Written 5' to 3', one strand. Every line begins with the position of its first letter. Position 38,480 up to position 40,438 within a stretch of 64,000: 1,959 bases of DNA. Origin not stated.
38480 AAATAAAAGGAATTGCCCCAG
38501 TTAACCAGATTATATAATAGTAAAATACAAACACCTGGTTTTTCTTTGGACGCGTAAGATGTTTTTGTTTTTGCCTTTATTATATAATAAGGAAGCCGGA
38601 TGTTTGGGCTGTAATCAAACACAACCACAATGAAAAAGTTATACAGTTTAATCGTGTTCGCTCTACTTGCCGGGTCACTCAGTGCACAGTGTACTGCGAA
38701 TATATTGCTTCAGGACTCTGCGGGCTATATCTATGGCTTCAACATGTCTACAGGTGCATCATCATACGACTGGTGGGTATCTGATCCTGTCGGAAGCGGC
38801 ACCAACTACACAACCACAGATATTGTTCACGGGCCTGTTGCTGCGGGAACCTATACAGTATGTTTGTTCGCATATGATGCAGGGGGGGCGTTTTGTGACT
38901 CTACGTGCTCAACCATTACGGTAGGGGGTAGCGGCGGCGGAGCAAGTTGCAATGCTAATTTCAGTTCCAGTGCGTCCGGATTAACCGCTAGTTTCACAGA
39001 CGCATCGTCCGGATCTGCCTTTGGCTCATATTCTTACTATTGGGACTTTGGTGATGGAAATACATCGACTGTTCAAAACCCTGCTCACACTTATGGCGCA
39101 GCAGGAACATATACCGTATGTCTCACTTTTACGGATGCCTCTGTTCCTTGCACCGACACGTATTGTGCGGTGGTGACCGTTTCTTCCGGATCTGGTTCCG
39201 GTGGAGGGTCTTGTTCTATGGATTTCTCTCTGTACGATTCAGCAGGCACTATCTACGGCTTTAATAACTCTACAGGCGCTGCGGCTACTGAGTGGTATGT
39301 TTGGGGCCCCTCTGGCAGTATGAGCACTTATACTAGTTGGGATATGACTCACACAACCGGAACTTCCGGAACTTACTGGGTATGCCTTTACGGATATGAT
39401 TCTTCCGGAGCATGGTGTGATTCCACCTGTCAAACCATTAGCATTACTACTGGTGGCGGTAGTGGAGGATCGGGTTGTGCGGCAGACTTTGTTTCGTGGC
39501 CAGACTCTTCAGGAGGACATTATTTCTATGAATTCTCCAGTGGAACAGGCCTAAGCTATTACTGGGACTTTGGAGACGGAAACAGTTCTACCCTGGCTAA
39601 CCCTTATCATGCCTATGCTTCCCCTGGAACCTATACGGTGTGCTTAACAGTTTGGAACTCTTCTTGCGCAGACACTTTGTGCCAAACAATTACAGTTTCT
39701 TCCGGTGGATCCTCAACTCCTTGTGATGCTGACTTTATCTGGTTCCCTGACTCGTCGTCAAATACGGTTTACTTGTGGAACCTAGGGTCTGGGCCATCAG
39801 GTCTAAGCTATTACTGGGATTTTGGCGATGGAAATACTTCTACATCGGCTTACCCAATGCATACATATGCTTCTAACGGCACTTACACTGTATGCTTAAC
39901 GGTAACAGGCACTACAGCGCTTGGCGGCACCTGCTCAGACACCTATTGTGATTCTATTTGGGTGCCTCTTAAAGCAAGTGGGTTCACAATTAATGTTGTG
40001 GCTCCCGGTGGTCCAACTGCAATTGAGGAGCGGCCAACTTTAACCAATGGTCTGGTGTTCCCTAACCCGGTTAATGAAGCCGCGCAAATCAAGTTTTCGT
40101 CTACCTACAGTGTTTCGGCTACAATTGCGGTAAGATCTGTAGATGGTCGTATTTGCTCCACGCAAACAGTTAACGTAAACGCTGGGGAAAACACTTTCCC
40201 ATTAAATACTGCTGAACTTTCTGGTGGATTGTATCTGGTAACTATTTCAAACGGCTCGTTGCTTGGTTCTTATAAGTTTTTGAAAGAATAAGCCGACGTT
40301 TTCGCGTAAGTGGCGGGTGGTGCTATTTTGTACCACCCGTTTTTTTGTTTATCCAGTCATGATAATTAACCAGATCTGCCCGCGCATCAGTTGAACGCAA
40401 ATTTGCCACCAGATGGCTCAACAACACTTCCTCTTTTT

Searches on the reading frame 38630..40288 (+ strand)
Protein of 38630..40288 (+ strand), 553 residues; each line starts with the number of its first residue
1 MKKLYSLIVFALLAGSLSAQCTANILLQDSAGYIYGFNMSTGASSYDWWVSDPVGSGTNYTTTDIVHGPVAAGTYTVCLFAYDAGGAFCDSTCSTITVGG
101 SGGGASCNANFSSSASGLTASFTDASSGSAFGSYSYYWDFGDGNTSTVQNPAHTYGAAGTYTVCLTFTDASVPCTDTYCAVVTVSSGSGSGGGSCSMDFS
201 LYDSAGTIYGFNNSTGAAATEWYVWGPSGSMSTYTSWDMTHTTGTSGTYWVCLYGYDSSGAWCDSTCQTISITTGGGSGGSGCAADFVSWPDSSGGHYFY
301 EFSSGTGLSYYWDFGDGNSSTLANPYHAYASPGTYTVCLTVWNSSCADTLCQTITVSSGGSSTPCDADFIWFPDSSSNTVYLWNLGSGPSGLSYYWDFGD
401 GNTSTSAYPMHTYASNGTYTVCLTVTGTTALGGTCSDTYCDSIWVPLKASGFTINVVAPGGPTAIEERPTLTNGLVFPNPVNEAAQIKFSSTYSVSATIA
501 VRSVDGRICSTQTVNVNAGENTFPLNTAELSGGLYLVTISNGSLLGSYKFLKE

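Call 45: search_protein_families(library=pfam, proteins=[window:38630-40288:+], max_evalue=0.0001)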
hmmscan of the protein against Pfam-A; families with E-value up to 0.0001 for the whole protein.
window:38630-40288:+ (553 aa): 3 families
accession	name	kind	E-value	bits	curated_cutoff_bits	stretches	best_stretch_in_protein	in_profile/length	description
PF18911.6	PKD_4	-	2.3e-45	153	27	3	304-356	31-83/85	PKD domain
PF00801.26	PKD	-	7e-30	103.3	23.5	3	302-345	19-69/80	PKD domain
PF18962.6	Por_Secre_tail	-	1.7e-09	38.2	27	1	476-543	1-66/75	Secretion system C-terminal sorting domain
